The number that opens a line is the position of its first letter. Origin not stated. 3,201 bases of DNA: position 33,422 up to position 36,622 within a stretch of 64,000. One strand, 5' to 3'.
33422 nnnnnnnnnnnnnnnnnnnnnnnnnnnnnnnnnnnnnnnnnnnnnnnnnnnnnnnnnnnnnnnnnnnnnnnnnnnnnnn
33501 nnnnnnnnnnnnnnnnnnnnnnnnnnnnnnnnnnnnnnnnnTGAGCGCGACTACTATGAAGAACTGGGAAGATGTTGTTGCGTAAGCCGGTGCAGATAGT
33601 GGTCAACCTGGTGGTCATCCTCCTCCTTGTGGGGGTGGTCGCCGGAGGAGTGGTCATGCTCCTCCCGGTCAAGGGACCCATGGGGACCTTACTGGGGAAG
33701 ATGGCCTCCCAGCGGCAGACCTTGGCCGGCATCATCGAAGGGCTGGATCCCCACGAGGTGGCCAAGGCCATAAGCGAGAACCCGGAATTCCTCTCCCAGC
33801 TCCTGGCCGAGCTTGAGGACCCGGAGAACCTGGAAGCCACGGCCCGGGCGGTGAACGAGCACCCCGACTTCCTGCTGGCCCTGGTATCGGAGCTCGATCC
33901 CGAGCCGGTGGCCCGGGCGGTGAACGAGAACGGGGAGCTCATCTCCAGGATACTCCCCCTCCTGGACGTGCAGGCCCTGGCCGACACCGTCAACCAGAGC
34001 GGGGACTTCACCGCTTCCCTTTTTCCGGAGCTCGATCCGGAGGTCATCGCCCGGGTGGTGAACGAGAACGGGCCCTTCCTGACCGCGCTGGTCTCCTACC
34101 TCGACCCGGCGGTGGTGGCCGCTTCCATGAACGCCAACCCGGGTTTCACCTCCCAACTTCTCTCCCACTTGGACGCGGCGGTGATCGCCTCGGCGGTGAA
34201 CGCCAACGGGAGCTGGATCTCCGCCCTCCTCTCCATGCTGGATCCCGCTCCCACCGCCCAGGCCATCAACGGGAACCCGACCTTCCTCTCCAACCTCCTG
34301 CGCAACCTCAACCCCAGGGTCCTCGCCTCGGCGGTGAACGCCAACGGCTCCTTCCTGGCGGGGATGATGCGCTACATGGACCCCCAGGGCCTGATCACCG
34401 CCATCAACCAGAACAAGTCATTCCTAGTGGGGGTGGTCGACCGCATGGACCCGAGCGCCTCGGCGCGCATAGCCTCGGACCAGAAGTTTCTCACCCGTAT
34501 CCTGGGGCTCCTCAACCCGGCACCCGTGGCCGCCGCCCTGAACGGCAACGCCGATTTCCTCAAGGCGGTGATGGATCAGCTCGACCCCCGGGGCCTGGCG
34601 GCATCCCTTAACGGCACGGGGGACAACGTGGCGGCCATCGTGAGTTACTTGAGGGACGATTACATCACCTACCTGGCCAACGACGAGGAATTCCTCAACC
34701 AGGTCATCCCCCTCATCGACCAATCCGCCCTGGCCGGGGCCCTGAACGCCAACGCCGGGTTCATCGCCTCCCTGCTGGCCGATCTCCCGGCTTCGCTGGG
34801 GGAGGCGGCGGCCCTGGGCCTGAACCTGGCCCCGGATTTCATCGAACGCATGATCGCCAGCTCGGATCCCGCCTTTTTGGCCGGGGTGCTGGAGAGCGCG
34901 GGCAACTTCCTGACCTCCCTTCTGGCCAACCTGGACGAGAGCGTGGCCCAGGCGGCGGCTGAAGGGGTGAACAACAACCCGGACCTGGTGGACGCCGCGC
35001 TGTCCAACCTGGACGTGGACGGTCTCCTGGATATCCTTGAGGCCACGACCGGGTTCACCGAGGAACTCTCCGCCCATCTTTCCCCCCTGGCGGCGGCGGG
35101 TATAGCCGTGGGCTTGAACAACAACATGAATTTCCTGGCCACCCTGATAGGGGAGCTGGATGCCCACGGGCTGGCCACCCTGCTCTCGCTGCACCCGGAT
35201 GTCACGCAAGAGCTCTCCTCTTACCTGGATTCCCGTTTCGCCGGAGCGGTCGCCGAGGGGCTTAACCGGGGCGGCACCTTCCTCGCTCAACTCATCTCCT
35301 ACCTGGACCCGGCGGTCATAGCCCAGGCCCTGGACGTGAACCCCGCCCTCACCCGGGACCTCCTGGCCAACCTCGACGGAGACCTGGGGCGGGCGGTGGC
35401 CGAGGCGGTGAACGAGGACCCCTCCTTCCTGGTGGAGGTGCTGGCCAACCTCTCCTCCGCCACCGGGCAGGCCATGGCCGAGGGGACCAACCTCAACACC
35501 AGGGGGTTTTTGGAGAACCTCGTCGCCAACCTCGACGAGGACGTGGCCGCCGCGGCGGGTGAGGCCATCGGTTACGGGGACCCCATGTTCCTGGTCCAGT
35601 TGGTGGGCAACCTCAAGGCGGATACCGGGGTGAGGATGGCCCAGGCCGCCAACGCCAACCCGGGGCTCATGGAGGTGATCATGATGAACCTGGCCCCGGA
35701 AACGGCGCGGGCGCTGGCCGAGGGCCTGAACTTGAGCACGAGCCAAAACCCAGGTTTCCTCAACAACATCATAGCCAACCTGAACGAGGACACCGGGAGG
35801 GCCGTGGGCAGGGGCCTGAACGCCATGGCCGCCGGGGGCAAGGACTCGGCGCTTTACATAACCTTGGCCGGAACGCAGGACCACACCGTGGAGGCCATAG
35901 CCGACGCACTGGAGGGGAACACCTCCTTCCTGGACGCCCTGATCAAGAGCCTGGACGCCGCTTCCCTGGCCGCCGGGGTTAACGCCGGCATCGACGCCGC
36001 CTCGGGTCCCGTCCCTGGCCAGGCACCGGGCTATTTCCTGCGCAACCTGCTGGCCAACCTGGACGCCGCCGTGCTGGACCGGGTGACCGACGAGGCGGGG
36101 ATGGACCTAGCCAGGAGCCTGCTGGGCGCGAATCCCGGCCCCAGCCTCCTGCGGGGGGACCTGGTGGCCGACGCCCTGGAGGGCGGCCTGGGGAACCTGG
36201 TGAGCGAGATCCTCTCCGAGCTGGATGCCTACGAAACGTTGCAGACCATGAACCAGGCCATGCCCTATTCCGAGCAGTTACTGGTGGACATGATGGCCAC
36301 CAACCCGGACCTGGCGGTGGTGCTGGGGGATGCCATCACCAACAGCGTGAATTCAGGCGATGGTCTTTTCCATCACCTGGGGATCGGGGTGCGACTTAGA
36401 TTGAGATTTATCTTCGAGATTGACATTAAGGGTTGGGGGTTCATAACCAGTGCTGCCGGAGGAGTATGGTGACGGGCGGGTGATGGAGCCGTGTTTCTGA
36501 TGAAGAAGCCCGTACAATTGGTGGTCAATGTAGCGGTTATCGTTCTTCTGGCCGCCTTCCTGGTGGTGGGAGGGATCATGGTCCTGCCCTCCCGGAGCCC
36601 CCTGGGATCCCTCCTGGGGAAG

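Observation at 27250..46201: Candidate cell-envelope island: the triplet is bracketed by two exo-enzymes sharing an unassigned domain and sits next to a dedicated 7TM kinase/NarL pair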

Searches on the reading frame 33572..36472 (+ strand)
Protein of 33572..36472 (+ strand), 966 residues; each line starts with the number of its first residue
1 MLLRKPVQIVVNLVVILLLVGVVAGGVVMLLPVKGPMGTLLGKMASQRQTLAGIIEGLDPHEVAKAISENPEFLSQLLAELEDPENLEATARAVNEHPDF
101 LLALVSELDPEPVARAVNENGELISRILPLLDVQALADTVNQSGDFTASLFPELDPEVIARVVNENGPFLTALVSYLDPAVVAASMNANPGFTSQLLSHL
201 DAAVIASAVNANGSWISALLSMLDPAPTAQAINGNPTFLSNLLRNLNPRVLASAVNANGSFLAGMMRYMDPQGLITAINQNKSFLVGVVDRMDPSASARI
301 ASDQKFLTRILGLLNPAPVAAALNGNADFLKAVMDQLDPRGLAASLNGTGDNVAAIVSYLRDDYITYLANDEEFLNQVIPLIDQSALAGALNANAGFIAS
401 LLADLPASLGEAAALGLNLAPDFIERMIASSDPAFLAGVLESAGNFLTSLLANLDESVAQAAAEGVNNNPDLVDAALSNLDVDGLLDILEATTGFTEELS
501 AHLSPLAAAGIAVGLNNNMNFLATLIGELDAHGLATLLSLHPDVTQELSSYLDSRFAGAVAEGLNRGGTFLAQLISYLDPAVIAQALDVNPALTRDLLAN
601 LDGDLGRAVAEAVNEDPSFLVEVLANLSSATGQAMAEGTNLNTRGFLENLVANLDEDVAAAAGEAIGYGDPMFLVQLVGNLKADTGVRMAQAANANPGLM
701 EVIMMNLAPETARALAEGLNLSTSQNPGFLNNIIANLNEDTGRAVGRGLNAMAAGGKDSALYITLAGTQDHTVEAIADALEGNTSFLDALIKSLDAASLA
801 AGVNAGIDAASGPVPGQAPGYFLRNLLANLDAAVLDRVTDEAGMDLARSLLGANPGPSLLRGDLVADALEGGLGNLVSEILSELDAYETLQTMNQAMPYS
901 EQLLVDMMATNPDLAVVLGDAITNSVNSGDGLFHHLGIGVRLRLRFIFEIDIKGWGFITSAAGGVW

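Call 4: search_protein_families(library=pfam, proteins=[window:33572-36472:+], max_evalue=0.01)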
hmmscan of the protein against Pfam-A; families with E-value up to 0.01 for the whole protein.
window:33572-36472:+ (966 aa): 1 family
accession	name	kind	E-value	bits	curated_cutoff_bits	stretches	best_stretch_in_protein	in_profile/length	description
PF22979.2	HTH_69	-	0.0032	17.8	27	0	181-216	31-66/69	Winged helix-turn-helix domain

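Call 6: find_homologous_proteins(query=window:33572-36472:+)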
Query window:33572-36472:+ (966 aa): 11 proteins with E <= 0.001 among 8000 candidates.
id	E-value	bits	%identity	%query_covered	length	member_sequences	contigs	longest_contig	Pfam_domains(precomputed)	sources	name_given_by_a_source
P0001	3.7e-204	699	41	100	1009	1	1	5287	PF09280.17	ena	-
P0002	1.8e-154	535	58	56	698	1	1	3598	PF01833.31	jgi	jgi:hypothetical protein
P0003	5.4e-111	391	31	87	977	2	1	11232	PF09280.17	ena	-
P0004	6.5e-107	377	32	85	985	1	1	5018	PF09280.17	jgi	-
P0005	6.9e-101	357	33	78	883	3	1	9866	-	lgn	-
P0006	4.7e-100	355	30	91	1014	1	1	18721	PF09280.17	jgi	jgi:hypothetical protein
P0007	1.6e-98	349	30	95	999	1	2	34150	-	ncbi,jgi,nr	ncbi:MAG: hypothetical protein C4536_16470 [Actinobacteria bacterium]|jgi:hypothetical protein|nr:MA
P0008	1.1e-90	323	31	78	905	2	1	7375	-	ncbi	-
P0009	2.3e-81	293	31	75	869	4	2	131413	-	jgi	-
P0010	2.5e-68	250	38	36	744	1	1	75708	PF03448.23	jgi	jgi:hypothetical protein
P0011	5.1e-37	146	29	54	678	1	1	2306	-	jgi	jgi:hypothetical protein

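Call 7: search_solved_structures(query=window:33572-36472:+, max_evalue=1)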
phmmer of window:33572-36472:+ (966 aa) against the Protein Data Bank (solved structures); distinct sequences matched with E-value up to 1: 1.
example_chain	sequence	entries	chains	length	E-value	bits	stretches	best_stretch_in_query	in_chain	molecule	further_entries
3eex_A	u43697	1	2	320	0.41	12.2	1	85-178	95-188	Outer Surface Protein A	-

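Call 8: find_encoding_contigs(protein=P0009, flank=10000, max_places=3)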
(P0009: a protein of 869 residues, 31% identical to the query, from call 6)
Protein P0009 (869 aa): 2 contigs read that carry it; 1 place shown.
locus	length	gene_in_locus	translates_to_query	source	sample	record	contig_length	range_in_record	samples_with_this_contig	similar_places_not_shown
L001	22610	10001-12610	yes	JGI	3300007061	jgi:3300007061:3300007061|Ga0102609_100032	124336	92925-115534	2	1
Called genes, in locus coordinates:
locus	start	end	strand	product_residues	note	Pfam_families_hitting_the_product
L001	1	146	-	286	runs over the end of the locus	PF00106:adh_short, PF08659:KR, PF13561:adh_short_C2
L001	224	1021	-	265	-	PF00106:adh_short, PF08659:KR (weak), PF13561:adh_short_C2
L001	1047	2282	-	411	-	PF00108:Thiolase_N, PF08545:ACP_syn_III (faint), PF02803:Thiolase_C (weak), PF22691:Thiolase_C_1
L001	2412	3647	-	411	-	PF02771:Acyl-CoA_dh_N, PF02770:Acyl-CoA_dh_M, PF00441:Acyl-CoA_dh_1, PF08028:Acyl-CoA_dh_2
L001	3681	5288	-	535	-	PF00501:AMP-binding, PF13193:AMP-binding_C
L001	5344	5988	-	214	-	PF09918:DUF2148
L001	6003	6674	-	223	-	PF09918:DUF2148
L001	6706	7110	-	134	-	-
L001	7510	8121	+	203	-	PF00440:TetR_N, PF08359:TetR_C_4 (weak), PF17932:TetR_C_24 (weak)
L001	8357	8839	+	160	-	-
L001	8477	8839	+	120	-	-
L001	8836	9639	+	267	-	PF08843:AbiEii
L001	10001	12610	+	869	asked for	-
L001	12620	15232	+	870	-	-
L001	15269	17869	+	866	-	-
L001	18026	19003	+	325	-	PF00005:ABC_tran, PF13304:AAA_21 (weak), PF13732:DrrA1-3_C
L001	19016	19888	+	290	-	PF01061:ABC2_membrane, PF03379:CcmB (weak), PF12679:ABC2_membrane_2 (weak), PF12698:ABC2_membrane_3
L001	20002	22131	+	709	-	PF16927:HisKA_7TM, PF07730:HisKA_3, PF02518:HATPase_c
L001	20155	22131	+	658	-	PF16927:HisKA_7TM, PF07730:HisKA_3, PF02518:HATPase_c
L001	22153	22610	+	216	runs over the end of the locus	PF00072:Response_reg, PF08281:Sigma70_r4_2, PF00196:GerE, PF04545:Sigma70_r4 (weak)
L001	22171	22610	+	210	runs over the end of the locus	PF00072:Response_reg, PF08281:Sigma70_r4_2, PF00196:GerE, PF04545:Sigma70_r4 (weak)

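Call 9: find_encoding_contigs(protein=P0007, flank=10000, max_places=3)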
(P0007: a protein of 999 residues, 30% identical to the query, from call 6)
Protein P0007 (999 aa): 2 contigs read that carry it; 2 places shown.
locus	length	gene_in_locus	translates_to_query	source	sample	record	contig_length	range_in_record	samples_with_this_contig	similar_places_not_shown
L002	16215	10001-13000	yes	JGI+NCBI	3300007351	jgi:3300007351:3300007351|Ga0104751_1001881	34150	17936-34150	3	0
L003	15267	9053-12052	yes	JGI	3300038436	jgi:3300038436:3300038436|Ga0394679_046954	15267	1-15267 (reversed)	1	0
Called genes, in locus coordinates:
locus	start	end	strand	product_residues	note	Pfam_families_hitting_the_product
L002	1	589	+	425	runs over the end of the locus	PF00275:EPSP_synthase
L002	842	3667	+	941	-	PF22148:Fervidolysin_NPro-like (faint), PF00082:Peptidase_S8, PF18986:DUF5719 (faint)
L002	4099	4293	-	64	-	-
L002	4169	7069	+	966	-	-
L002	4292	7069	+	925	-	-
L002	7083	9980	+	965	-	-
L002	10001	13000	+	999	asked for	-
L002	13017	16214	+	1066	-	?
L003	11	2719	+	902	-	PF22148:Fervidolysin_NPro-like (faint), PF00082:Peptidase_S8, PF18986:DUF5719 (faint)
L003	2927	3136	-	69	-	-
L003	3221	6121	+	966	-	-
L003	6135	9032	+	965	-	-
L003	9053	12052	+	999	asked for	-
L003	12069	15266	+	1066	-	?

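Call 10: find_encoding_contigs(protein=P0010, flank=10000, max_places=3)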
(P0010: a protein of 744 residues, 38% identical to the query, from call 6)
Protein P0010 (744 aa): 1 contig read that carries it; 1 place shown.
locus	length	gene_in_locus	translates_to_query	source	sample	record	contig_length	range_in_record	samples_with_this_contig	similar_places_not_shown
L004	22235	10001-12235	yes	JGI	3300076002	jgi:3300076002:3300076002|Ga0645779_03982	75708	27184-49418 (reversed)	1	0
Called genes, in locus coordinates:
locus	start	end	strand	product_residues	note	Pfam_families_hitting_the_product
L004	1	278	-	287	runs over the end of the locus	PF00482:T2SSF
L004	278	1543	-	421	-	PF00437:T2SSE, PF27713:UCP018868 (faint), PF13191:AAA_16 (faint)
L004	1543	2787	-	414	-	PF06564:CBP_BcsQ (weak), PF13614:AAA_31 (weak), PF01656:CbiA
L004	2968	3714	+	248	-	-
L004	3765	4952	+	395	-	PF01011:PQQ (faint), PF13570:Beta-prop_ACSF4, PF07774:EMC1_C (faint), PF25292:Beta-prop_CGLA (faint), PF13360:PQQ_2, PF13570:Beta-prop_ACSF4, PF13360:PQQ_2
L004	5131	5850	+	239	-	-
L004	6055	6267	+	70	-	-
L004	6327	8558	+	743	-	-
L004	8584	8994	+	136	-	-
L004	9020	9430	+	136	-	-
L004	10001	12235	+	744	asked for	PF03448:MgtE_N (faint)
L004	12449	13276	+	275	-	-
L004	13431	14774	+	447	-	-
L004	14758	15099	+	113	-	PF01740:STAS, PF13466:STAS_2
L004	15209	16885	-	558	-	PF05157:MshEN, PF00437:T2SSE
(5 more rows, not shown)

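Call 14: find_related_loci(query=window:33572-36469:+, collection=genome_contigs, flank=10000)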
Query window:33572-36469:+ (966 aa) in genome_contigs; peptide patterns used: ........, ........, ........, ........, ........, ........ (x = any residue, [..] = any of these).
44 stretches matched a pattern; 1 encode a relative of the query (tblastn E <= 1e-3); 1 distinct loci.
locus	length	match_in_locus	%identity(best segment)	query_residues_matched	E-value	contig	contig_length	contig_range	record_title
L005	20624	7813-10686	77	2-966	0e+0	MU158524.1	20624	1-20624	MAG: Candidatus Solincola quzhuomuensis isolate QZM4_1.bin.364 genomic scaffold NODE_6854_length_20624_cov_1.880958, who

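Call 22: find_encoding_contigs(protein=P0006, flank=10000, max_places=3)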
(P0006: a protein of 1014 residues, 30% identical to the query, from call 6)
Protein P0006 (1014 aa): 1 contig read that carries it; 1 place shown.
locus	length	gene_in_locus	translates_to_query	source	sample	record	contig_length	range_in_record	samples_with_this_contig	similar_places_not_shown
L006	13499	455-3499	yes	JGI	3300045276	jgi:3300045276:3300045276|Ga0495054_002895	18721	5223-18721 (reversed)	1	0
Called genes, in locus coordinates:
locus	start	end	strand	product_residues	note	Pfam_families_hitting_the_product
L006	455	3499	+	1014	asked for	PF09280:XPC-binding (faint)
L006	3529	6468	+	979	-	-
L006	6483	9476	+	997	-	-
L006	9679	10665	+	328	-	PF00005:ABC_tran, PF13304:AAA_21 (faint), PF13732:DrrA1-3_C (weak)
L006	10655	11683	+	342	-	PF01061:ABC2_membrane, PF12698:ABC2_membrane_3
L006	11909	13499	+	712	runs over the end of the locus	PF16927:HisKA_7TM, PF07730:HisKA_3, PF02518:HATPase_c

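Call 23: find_encoding_contigs(protein=P0003, flank=10000, max_places=3)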
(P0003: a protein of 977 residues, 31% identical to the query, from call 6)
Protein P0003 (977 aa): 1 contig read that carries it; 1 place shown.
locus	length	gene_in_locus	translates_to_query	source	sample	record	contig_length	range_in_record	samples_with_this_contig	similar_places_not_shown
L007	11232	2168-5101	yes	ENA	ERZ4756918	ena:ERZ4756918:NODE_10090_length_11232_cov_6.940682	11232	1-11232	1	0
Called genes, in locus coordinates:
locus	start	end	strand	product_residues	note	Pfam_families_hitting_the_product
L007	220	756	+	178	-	-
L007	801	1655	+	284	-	PF00106:adh_short, PF08659:KR, PF13561:adh_short_C2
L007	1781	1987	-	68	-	-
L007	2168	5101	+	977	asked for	PF09280:XPC-binding (faint)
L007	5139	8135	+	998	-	-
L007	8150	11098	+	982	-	-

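Call 24: find_encoding_contigs(protein=P0005, flank=10000, max_places=3)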
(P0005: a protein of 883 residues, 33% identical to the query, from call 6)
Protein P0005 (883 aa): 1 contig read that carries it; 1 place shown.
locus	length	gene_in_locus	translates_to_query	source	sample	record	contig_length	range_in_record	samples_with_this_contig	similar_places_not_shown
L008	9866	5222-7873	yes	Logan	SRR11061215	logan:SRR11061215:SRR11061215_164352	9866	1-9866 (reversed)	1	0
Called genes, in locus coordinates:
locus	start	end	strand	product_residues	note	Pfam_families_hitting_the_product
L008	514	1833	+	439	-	PF00275:EPSP_synthase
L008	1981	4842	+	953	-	PF00082:Peptidase_S8, PF18986:DUF5719 (weak)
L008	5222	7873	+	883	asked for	-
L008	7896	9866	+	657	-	?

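Call 25: find_encoding_contigs(protein=P0008, flank=10000, max_places=3)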
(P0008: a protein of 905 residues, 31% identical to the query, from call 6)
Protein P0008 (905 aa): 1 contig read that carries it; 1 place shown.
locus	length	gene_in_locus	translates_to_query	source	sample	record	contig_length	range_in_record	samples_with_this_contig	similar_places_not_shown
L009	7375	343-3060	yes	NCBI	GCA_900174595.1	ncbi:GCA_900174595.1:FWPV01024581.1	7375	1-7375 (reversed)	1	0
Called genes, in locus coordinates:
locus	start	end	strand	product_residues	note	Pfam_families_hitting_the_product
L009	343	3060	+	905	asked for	-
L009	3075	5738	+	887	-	-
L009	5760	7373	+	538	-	?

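Call 42: predict_structure(alignment_id=A1)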
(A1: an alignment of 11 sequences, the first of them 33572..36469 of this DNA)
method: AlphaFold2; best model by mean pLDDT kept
length: 966 residues; sequences in the alignment: 11
mean_pLDDT: 68.3   pTM: 0.47
mean pLDDT of the five models: 68.3, 67.8, 57.1, 55.6, 54.9
residues with pLDDT >= 90: 7; 70-90: 526; 50-70: 283; < 50: 150
segments of 3 or more residues with pLDDT < 50: 1-55, 810-816, 853-855, 866-901, 923-966
pLDDT, mean of each block of 10 residues (from residue 1): 27 38 35 37 39 52 67 61 66 71 73 77 75 78 77 82 81 82 81 83 85 84 82 81 85 80 76 73 75 73 63 64 64 66 63 62 62 64 63 58 63 70 77 71 71 78 82 73 64 70 76 75 72 74 77 81 76 78 85 88 81 84 85 89 76 81 69 86 85 85 77 83 83 88 82 67 72 81 81 70 58 47 62 58 55 53 48 39 35 39 52 55 44 38 42 39 32
secondary structure, 60 per line:
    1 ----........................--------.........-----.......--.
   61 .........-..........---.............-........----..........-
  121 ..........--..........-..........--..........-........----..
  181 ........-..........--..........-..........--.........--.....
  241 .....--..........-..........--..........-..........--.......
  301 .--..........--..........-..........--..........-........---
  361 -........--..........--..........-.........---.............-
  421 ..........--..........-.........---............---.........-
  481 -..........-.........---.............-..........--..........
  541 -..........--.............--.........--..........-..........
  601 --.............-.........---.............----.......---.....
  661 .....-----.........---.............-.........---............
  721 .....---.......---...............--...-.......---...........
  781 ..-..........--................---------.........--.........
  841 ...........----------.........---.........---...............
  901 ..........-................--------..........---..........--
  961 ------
elements in order (helices of 4 or more, strands of 3 or more residues): H5-28 H37-45 H51-57 H60-69 H71-80 H84-96 H98-105 H110-119 H121-130 H133-142 H144-153 H156-165 H167-174 H179-188 H190-199 H202-211 H213-222 H225-233 H236-245 H248-257 H259-268 H271-280 H282-291 H294-301 H304-313 H316-325 H327-336 H339-348 H350-357 H362-369 H372-381 H384-393 H395-403 H407-419 H421-430 H433-442 H444-452 H456-467 H471-479 H482-491 H493-501 H505-517 H519-528 H531-540 H542-551 H554-566 H569-577 H580-589 H591-600 H603-615 H617-625 H629-641 H646-652 H656-665 H671-679 H683-695 H697-705 H709-725 H729-735 H739-753 H760-766 H770-782 H784-793 H796-811 H821-829 H832-851 H862-870 H874-882 H886-910 H912-927 E936-945 E949-958
